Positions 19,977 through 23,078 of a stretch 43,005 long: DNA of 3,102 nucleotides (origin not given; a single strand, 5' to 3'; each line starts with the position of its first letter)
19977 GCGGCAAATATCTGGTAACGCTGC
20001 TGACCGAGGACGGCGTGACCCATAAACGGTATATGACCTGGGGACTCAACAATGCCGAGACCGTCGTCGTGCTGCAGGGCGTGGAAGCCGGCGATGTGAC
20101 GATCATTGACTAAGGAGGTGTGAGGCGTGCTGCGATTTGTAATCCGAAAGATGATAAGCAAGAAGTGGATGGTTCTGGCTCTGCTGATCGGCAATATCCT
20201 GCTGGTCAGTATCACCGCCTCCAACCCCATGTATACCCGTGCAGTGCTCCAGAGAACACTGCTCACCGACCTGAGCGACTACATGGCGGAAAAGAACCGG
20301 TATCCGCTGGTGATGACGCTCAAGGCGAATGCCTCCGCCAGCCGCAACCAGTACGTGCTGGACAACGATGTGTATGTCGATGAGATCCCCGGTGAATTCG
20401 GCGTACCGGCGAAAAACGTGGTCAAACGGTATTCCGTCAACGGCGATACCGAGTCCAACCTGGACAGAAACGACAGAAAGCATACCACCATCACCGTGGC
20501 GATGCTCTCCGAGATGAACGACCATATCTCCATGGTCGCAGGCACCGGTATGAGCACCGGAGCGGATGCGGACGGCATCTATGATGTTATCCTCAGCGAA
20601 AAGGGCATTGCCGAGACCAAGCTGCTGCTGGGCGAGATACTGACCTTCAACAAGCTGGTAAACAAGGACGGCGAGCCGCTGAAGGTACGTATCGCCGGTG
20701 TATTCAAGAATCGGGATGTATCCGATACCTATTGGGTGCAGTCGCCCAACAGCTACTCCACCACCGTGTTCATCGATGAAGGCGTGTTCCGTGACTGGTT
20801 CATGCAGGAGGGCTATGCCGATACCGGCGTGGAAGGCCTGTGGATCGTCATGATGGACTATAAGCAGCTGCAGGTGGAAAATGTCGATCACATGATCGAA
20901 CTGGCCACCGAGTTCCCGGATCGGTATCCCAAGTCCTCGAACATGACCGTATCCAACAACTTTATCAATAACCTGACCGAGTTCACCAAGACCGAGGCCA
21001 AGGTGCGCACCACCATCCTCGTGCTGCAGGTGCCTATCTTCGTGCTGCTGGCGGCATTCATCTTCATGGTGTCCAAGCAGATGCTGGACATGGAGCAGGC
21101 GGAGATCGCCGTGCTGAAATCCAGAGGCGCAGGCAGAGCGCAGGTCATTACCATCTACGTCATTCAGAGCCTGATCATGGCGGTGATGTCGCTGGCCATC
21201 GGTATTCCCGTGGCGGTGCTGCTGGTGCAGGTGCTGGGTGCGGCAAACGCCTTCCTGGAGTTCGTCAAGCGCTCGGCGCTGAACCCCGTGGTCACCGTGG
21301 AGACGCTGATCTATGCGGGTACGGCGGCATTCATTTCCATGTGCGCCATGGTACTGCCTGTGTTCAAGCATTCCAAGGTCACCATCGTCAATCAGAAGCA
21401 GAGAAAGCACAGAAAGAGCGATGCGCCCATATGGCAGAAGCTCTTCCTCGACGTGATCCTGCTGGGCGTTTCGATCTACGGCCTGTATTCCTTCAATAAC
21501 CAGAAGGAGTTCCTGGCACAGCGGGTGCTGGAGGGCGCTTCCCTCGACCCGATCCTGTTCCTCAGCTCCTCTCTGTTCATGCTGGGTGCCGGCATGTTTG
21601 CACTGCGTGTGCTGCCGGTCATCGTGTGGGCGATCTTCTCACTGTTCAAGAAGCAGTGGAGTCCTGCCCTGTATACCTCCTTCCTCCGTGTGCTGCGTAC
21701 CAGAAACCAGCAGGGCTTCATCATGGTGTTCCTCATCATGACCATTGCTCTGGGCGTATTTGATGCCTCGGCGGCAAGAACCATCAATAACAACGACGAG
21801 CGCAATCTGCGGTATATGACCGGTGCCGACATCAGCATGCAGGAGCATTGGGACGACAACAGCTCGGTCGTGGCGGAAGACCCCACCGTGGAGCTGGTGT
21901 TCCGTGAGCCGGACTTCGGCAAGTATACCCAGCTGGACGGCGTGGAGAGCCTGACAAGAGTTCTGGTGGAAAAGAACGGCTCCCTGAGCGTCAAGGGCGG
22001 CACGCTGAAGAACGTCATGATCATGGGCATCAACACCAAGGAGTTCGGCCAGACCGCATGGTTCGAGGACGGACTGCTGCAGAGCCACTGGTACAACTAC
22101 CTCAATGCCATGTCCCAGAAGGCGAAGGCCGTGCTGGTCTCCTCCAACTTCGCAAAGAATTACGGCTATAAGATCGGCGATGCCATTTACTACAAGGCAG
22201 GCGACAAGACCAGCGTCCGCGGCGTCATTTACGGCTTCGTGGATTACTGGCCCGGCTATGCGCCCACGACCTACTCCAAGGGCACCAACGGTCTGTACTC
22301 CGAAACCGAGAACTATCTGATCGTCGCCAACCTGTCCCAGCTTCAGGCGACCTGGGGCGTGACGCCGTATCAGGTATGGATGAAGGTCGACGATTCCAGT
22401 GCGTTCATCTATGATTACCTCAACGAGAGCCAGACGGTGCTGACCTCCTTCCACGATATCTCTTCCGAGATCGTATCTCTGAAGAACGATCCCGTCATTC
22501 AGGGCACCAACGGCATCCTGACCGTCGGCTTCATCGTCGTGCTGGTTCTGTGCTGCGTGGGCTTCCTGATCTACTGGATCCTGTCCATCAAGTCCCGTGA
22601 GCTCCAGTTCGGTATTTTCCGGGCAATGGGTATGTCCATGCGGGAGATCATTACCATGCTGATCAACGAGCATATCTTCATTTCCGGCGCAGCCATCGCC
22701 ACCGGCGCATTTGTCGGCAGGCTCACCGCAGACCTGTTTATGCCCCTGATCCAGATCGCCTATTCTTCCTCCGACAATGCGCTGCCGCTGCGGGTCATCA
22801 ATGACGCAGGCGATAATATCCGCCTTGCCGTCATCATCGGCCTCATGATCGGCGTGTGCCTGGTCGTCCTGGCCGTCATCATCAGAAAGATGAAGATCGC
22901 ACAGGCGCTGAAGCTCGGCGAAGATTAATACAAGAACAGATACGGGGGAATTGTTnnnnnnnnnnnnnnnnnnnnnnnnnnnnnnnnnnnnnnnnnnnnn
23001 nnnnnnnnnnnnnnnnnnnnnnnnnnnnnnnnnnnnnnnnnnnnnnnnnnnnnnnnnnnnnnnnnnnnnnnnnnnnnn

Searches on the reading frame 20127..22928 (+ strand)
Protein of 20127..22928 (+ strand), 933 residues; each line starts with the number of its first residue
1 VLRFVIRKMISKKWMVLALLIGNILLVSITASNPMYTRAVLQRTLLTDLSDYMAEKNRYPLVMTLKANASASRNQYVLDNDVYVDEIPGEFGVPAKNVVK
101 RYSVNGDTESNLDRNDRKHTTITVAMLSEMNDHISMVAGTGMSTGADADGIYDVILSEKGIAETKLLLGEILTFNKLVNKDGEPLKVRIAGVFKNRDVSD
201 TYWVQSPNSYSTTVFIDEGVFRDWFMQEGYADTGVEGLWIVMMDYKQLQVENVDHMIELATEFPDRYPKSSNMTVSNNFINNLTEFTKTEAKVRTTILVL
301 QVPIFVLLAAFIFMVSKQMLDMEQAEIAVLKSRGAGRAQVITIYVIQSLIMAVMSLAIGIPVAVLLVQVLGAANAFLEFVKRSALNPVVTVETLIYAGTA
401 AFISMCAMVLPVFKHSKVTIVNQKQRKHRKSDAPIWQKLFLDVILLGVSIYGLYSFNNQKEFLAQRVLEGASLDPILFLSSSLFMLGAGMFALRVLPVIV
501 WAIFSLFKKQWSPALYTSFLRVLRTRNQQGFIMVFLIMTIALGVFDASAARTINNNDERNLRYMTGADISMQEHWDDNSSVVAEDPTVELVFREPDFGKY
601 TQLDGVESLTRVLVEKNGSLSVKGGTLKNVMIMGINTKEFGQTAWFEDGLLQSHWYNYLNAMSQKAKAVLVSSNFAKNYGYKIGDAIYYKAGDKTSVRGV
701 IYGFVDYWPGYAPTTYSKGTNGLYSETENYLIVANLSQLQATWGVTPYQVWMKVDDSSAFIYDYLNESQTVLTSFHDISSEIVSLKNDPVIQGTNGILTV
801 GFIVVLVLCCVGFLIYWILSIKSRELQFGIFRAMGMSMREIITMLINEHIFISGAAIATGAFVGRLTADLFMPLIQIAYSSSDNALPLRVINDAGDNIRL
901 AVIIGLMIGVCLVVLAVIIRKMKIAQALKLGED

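Call 3: search_protein_families(library=pfam, proteins=[window:20127-22928:+], max_evalue=0.01)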
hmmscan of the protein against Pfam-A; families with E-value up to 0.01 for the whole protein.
window:20127-22928:+ (933 aa): 1 family
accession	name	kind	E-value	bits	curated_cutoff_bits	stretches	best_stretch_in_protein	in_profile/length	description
PF02687.27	FtsX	-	1.3e-16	61.1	25.5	2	801-921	3-114/120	FtsX-like permease C-terminal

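Call 11: search_protein_families(library=ncbifam, proteins=[window:20127-22928:+], max_evalue=0.01)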
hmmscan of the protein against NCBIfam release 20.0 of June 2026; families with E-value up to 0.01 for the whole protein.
window:20127-22928:+ (933 aa): 3 families
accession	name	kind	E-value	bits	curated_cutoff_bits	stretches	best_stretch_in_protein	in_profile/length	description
TIGR03434.1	ADOP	subfamily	7.3e-08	31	622.3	1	260-431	238-406/803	ADOP family duplicated permease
TIGR02212.1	lolCE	equivalog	8.1e-06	25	362.45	1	247-392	223-366/411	lipoprotein-releasing ABC transporter permease subunit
NF008076.0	PRK10814.1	exception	0.0018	17.3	473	1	297-415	266-387/399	lipoprotein-releasing ABC transporter permease subunit LolC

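Call 13: find_homologous_proteins(query=window:20127-22928:+, max_evalue=0.00001)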
Query window:20127-22928:+ (933 aa): 1369 proteins with E <= 0.00001 among 8000 candidates; the best 120 are listed.
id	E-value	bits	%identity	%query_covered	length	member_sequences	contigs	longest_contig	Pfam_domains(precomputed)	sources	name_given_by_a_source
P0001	0.0e+0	2065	100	100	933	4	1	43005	PF02687.28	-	-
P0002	0.0e+0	1419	66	100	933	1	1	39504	PF02687.28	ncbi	-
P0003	0.0e+0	1417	67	100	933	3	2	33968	PF02687.28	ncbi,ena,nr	ncbi:MAG: FtsX-like permease family protein [Clostridia bacterium]|nr:FtsX-like permease family prot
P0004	0.0e+0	1415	67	100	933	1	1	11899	PF02687.28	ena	-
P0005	0.0e+0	1406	67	100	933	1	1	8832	PF02687.28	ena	-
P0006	0.0e+0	1406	67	100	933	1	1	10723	PF02687.28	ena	-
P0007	0.0e+0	1402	67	100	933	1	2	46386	PF02687.28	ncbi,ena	-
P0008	0.0e+0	1401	66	100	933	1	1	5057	PF02687.28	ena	-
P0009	0.0e+0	1400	66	100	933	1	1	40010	PF02687.28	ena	-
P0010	0.0e+0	1400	66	100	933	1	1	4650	PF02687.28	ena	-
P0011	0.0e+0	1399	66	100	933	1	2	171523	PF02687.28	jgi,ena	-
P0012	0.0e+0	1388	66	100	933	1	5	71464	PF02687.28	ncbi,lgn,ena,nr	ncbi:MAG: ABC transporter permease [Clostridia bacterium]|nr:ABC transporter permease [Clostridia ba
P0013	0.0e+0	1368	65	100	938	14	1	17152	PF02687.28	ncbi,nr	ncbi:MAG: FtsX-like permease family protein [Eubacteriales bacterium]|nr:FtsX-like permease family p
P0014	0.0e+0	1352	64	100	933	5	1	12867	PF02687.28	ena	-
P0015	0.0e+0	1352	64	100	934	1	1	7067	PF02687.28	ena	-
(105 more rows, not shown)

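Call 15: find_related_loci(query=A1, collection=genome_contigs, flank=10000)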
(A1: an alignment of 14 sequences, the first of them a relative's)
Query A1 (933 aa) in genome_contigs; peptide patterns used: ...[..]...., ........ (x = any residue, [..] = any of these).
600 stretches matched a pattern (row limit reached: there are more); 499 encode a relative of the query (tblastn E <= 1e-3); the best 80 are kept; 80 distinct loci.
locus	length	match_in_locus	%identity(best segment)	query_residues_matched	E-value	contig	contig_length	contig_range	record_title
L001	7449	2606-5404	67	1-933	0e+0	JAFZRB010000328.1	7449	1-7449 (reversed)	MAG: Clostridia bacterium isolate RGIG8020 Water_buffalos_Rumen-1__c959277, whole genome shotgun sequence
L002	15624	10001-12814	65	1-933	0e+0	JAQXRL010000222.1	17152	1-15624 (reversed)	MAG: Eubacteriales bacterium isolate SUG1456 k141_3382321, whole genome shotgun sequence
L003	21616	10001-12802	64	1-933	0e+0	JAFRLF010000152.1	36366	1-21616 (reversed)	MAG: Clostridia bacterium isolate RGIG2571 Goat_Jejunum.Co__c1036277, whole genome shotgun sequence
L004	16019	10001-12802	58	1-933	0e+0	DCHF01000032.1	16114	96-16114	MAG TPA_asm: Lachnospiraceae bacterium UBA1759 UBA1759_contig_35118, whole genome shotgun sequence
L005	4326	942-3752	57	1-933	0e+0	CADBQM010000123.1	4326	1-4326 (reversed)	MAG: uncultured Clostridiales bacterium isolate RUG14202 genome assembly, contig: RUG14202_asm_123, whole genome shotgun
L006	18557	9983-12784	58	1-933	0e+0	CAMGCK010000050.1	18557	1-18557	MAG: uncultured Lachnospiraceae bacterium isolate SRR15725436_bin.15_metaWRAP_v1.3_MAG genome assembly, contig: ERZ10622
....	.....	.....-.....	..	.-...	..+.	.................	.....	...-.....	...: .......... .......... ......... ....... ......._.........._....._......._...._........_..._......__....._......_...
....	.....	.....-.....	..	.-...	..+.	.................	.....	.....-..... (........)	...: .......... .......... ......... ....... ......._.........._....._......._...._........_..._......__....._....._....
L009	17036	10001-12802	56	1-933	0e+0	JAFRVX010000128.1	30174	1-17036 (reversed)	MAG: Lachnospiraceae bacterium isolate RGIG2846 Goat_Omasum.Co__c1755568, whole genome shotgun sequence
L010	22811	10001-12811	56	1-933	0e+0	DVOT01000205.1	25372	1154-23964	MAG TPA_asm: Candidatus Ornithocaccomicrobium faecavium isolate CHK183-6373 CHK183__C261583_L25372_ERR3414578, whole gen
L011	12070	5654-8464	55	1-933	0e+0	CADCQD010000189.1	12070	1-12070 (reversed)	MAG: uncultured Clostridiales bacterium isolate RUG14875 genome assembly, contig: RUG14875_asm_189, whole genome shotgun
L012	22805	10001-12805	54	1-933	0e+0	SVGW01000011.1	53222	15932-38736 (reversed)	MAG: Clostridiales bacterium isolate SIG368 NODE_14481_length_53222_cov_1.895602, whole genome shotgun sequence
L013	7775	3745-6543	55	1-933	0e+0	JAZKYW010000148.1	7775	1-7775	MAG: Candidatus Limiplasma sp. isolate T1900045096_TC20190090.MAGScoT_cleanbin_000013 SGB_4737_k141_1299277, whole genom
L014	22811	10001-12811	54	1-933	0e+0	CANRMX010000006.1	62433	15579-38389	MAG: uncultured Clostridia bacterium isolate Lapin-021__bin76 genome assembly, contig: Lapin-021__NODE_568_length_62433_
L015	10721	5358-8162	53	1-933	0e+0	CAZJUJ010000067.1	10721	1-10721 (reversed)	MAG TPA_asm: uncultured Oscillospiraceae bacterium isolate SRP313737_co1_185 genome assembly, contig: NODE_9359_length_1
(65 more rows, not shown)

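Call 46: search_solved_structures(query=window:20127-22928:+, max_evalue=0.01)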
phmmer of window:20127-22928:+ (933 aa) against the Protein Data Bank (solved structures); distinct sequences matched with E-value up to 0.01: 1.
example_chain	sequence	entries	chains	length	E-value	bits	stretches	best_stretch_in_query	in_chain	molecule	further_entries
9ugg_E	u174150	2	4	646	0.0027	19.1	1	800-892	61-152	Lantibiotic ABC transporter permease PsdB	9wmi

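Call 71: find_encoding_contigs(protein=P0011, flank=9000, max_places=2)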
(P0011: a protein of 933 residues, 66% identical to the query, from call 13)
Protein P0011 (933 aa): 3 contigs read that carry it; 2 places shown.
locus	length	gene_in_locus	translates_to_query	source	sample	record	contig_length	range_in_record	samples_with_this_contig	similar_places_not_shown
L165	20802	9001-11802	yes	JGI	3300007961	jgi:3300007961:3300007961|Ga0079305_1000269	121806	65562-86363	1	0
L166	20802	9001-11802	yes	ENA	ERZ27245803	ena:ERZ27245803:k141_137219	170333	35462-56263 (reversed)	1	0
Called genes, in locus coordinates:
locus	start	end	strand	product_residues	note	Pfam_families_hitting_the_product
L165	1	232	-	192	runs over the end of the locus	PF02508:Rnf-Nqr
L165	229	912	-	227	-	PF02508:Rnf-Nqr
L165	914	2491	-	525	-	PF03116:NQR2_RnfD_RnfE, PF04205:FMN_bind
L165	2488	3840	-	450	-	PF13375:RnfC_N, PF01512:Complex1_51K, PF10531:SLBB, PF13183:Fer4_8 (faint), PF13534:Fer4_17 (faint), PF13237:Fer4_10, PF12838:Fer4_7 (weak), PF13187:Fer4_9 (weak), +7 more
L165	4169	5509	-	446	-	PF01595:CNNM, PF00571:CBS (weak), PF03471:CorC_HlyC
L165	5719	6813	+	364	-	PF25989:YknX_C (weak), PF25975:CzcB_C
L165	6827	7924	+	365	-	PF25975:CzcB_C (weak), PF25989:YknX_C (weak)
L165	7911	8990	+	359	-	-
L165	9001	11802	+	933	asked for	PF02687:FtsX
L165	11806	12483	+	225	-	PF00005:ABC_tran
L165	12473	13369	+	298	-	PF00005:ABC_tran, PF13304:AAA_21 (faint)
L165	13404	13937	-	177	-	PF01613:Flavin_Reduct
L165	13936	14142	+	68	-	-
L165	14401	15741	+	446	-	PF06808:DctM (faint), PF03600:CitMHS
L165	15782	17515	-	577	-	PF00176:SNF2-rel_dom, PF00271:Helicase_C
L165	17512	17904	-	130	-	-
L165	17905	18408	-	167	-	-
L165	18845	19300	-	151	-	-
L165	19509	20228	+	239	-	PF01479:S4, PF00849:PseudoU_synth_2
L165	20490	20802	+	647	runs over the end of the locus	-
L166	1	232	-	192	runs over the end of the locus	PF02508:Rnf-Nqr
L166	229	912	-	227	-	PF02508:Rnf-Nqr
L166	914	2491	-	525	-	PF03116:NQR2_RnfD_RnfE, PF04205:FMN_bind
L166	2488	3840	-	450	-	PF13375:RnfC_N, PF01512:Complex1_51K, PF10531:SLBB, PF13183:Fer4_8 (faint), PF13534:Fer4_17 (faint), PF13237:Fer4_10, PF12838:Fer4_7 (weak), PF13187:Fer4_9 (weak), +7 more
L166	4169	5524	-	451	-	PF01595:CNNM, PF00571:CBS (weak), PF03471:CorC_HlyC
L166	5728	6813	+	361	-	PF25989:YknX_C (weak), PF25975:CzcB_C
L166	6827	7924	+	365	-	PF25975:CzcB_C (weak), PF25989:YknX_C (weak)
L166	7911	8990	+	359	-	-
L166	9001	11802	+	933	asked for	PF02687:FtsX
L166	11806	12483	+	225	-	PF00005:ABC_tran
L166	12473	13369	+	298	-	PF00005:ABC_tran, PF13304:AAA_21 (faint)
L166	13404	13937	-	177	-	PF01613:Flavin_Reduct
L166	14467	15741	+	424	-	PF06808:DctM (faint), PF03600:CitMHS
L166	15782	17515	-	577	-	PF00176:SNF2-rel_dom, PF00271:Helicase_C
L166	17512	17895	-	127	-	-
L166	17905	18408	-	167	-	-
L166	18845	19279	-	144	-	-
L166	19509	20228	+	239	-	PF01479:S4, PF00849:PseudoU_synth_2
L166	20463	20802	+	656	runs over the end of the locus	-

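Call 72: predict_structure(alignment_id=A1)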
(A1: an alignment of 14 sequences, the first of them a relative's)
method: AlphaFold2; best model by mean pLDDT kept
length: 933 residues; sequences in the alignment: 14
mean_pLDDT: 68.5   pTM: 0.55
mean pLDDT of the five models: 68.5, 63.5, 58.7, 58.1, 56.6
residues with pLDDT >= 90: 19; 70-90: 407; 50-70: 423; < 50: 84
segments of 3 or more residues with pLDDT < 50: 1-10, 376-381, 428-432, 562-577, 588-595, 648-652, 768-781, 885-892, 924-933
pLDDT, mean of each block of 10 residues (from residue 1): 41 65 80 79 79 69 80 71 81 85 85 74 87 84 85 87 83 83 86 80 63 88 72 77 85 85 68 77 79 66 69 69 64 70 81 86 76 53 64 83 80 63 49 57 70 66 61 58 63 63 65 55 54 66 69 59 40 44 51 49 67 80 77 80 58 61 77 85 83 75 75 73 71 81 60 64 52 40 55 62 68 65 58 62 64 68 69 60 48 53 66 62 45 38
secondary structure, 60 per line:
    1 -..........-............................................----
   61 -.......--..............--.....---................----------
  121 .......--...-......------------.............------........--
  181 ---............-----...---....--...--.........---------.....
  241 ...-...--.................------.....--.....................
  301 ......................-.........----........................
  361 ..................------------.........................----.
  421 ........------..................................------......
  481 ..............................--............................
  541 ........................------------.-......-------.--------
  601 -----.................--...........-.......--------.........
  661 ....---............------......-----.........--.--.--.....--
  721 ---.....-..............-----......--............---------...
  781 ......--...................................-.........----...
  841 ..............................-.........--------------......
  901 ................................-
elements in order (helices of 4 or more, strands of 3 or more residues): H2-11 H13-56 E62-68 H71-84 H87-91 E95-110 E121-127 E134-139 E152-157 H158-164 E171-178 E184-195 H207-210 E213-215 H218-226 E236-243 H250-266 E273-277 H280-322 H324-332 H337-378 H391-415 H420-428 H435-468 H475-510 H513-564 H579-584 E606-622 E625-635 H637-643 H652-664 E668-672 H673-679 E686-691 E697-705 E714-718 E724-728 E730-735 H736-743 E749-754 E757-763 H764-768 H778-786 H789-823 H825-833 H838-870 H872-880 H895-932

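Call 79: fold_search(model_id=the predicted structure, library=pdb)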
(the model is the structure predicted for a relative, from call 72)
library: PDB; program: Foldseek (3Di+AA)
matches with E <= 10: 233; with E <= 0.001: 35
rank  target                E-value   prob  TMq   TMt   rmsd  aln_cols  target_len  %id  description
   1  9ge6_A                3.9e-15  1.00  0.34  0.39  20.8       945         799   14  Structure of E. coli YbbAP (released 2025-05-28)
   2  9ge7_A                4.4e-14  1.00  0.35  0.40  18.2       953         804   15  Structure of E. coli YbbAP with bound ATP analogue (released 2025-05-28)
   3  8s5g_A                5.7e-10  1.00  0.26  0.35  22.8       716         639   13  BceABS nucleotide-free state (released 2025-09-03)
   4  5xu1_M                2.4e-09  1.00  0.20  0.41  15.1       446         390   15  Structure of a non-canonical ABC transporter from Streptococcus pneumoniae R6 (released 2018-01-24)
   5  8g3a_A                2.4e-09  1.00  0.24  0.33  22.5       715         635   12  BceAB-S nucleotide free TM state 1 (released 2023-06-21)
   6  7tch_A                2.2e-08  1.00  0.30  0.41  19.7       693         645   12  BceAB E169Q variant ATP-bound conformation (released 2022-04-06)
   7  7tcg_A                2.5e-08  1.00  0.25  0.35  22.8       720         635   12  BceAB nucleotide-free conformation (released 2022-04-06)
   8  5lil_A                3.1e-08  1.00  0.27  0.38   7.8       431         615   15  Structure of Aggregatibacter actinomycetemcomitans MacB bound to ATPyS (P21) (released 2017-11-15)
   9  9rld_E                4.4e-08  1.00  0.21  0.41  11.3       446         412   13  LolCDE complex with Lpp lipoprotein (released 2026-01-21)
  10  5gko_A                6.8e-08  1.00  0.19  0.26  15.2       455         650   11  Crystal structure of tripartite-type ABC transporter, MacB from Acinetobacter baumannii (released 2017-11-15)
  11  9rlc_E                6.8e-08  1.00  0.21  0.41  11.6       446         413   14  LolCDE complex with Lpp lipoprotein (released 2026-01-21)
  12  9rld_C                8.1e-08  1.00  0.19  0.36  11.1       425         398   13  LolCDE complex with Lpp lipoprotein (released 2026-01-21)
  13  5xu1_S                1.2e-07  1.00  0.20  0.42  14.3       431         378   15  Structure of a non-canonical ABC transporter from Streptococcus pneumoniae R6 (released 2018-01-24)
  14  5lj6                  1.8e-07  1.00  0.25  0.36   8.9       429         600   14  Structure of Aggregatibacter actinomycetemcomitans MacB bound to ATPyS (P6522) (released 2017-11-15)
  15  9xro_E                2.0e-07  1.00  0.20  0.39  10.8       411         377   13  LolCDE in complex with SMT-738_3 (released 2026-03-18)
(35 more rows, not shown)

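Call 88: find_encoding_contigs(protein=P0012, flank=9000, max_places=2)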
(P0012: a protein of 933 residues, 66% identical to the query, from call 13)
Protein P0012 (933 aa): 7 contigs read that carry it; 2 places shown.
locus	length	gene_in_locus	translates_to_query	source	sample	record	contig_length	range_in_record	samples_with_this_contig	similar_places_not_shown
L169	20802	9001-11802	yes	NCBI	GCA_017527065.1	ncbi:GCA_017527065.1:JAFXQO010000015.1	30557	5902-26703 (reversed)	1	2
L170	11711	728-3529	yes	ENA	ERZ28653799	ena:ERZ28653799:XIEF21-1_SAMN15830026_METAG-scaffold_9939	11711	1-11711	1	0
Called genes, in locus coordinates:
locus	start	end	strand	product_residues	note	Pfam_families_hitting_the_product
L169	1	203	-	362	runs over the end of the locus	PF02615:Ldh_2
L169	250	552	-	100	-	PF12643:MazG-like (weak)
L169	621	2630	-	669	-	PF00133:tRNA-synt_1, PF01406:tRNA-synt_1e (faint), PF09334:tRNA-synt_1g, PF00133:tRNA-synt_1, PF19303:Anticodon_3 (weak), PF08264:Anticodon_1 (weak), PF01588:tRNA_bind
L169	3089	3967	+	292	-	PF00892:EamA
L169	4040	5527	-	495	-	PF02952:Fucose_iso_C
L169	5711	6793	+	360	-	PF25989:YknX_C (weak), PF25975:CzcB_C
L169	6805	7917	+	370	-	PF25973:BSH_CzcB (weak), PF25967:RND-MFP_C (weak), PF25989:YknX_C (weak)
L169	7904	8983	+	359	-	-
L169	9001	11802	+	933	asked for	PF02687:FtsX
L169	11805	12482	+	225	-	PF00005:ABC_tran, PF13304:AAA_21 (faint)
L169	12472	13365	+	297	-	PF00005:ABC_tran, PF02463:SMC_N (faint), PF13304:AAA_21 (faint)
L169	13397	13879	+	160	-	PF01243:PNPOx_N, PF16242:Pyrid_ox_like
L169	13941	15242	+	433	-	-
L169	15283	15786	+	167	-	PF13302:Acetyltransf_3, PF00583:Acetyltransf_1, PF13673:Acetyltransf_10, PF13508:Acetyltransf_7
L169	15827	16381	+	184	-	-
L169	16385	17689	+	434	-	PF01098:FTSW_RODA_SPOVE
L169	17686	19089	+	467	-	PF00905:Transpeptidase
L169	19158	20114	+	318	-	PF20030:bpMoxR, PF07726:AAA_3, PF07728:AAA_5, PF00004:AAA (weak), PF17863:AAA_lid_2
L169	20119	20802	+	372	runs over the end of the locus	PF01882:DUF58 (weak)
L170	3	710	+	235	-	?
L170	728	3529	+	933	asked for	PF02687:FtsX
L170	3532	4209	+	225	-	PF00005:ABC_tran, PF13304:AAA_21 (faint)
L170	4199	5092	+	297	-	PF00005:ABC_tran, PF02463:SMC_N (faint), PF13304:AAA_21 (faint)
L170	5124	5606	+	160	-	PF01243:PNPOx_N, PF16242:Pyrid_ox_like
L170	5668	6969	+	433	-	-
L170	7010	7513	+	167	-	PF13302:Acetyltransf_3, PF00583:Acetyltransf_1, PF13673:Acetyltransf_10, PF13508:Acetyltransf_7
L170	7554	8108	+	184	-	-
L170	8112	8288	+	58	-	-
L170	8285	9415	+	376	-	PF01098:FTSW_RODA_SPOVE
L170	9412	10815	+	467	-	PF00905:Transpeptidase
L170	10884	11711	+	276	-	?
